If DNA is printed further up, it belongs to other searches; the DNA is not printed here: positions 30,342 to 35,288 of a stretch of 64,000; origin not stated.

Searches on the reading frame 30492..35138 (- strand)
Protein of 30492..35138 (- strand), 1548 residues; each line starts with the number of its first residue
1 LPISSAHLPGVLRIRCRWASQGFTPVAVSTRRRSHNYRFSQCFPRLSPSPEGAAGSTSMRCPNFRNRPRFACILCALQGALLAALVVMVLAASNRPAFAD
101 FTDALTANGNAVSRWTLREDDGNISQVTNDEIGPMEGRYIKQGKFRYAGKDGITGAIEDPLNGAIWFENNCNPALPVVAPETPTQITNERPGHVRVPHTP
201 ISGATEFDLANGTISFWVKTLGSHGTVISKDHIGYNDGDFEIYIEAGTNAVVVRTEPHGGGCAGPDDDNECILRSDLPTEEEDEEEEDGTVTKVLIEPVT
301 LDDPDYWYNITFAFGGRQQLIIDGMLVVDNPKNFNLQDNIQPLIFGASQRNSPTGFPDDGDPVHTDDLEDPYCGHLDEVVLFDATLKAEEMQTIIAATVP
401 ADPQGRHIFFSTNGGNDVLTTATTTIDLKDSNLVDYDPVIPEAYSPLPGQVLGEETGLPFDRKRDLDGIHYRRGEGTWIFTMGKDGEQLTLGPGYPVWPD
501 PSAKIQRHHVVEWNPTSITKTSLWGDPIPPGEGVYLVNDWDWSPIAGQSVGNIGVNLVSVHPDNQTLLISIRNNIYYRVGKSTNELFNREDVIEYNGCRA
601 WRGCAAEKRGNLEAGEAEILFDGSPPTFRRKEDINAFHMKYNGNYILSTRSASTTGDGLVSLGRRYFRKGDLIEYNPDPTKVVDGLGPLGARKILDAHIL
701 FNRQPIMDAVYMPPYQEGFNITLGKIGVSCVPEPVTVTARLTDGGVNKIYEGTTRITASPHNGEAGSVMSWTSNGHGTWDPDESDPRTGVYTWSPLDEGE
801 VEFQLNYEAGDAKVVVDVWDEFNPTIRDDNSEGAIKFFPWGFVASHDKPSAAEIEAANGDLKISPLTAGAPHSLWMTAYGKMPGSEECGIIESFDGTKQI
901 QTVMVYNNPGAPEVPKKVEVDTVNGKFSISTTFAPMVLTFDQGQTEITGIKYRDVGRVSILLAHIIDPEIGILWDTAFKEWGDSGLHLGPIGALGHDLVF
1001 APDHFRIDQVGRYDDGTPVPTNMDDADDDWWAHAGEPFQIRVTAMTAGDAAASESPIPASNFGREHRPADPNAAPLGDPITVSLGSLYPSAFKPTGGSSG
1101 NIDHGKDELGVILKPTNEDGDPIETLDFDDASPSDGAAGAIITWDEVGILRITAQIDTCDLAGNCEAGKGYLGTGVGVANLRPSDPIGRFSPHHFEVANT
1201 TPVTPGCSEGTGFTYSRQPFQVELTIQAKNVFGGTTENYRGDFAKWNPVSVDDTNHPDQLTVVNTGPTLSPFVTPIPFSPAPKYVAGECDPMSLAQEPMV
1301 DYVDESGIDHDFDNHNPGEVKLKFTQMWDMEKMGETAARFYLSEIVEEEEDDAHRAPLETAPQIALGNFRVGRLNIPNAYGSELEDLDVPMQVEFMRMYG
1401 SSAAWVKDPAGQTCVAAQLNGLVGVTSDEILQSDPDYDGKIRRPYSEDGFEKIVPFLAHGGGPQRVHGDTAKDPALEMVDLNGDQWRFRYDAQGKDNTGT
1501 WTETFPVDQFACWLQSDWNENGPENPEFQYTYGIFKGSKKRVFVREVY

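Call 15: search_protein_families(library=pfam, proteins=[window:30492-35138:-], max_evalue=0.001)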
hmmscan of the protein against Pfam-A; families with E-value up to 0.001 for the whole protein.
window:30492-35138:- (1548 aa): 2 families
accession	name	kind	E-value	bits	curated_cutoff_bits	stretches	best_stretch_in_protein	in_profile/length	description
PF20419.3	DUF6701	-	4.7e-62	211.4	27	1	859-1547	21-577/577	Family of unknown function (DUF6701)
PF13385.13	Laminin_G_3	-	0.00045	20.8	27.6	0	300-390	75-149/151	Concanavalin A-like lectin/glucanases superfamily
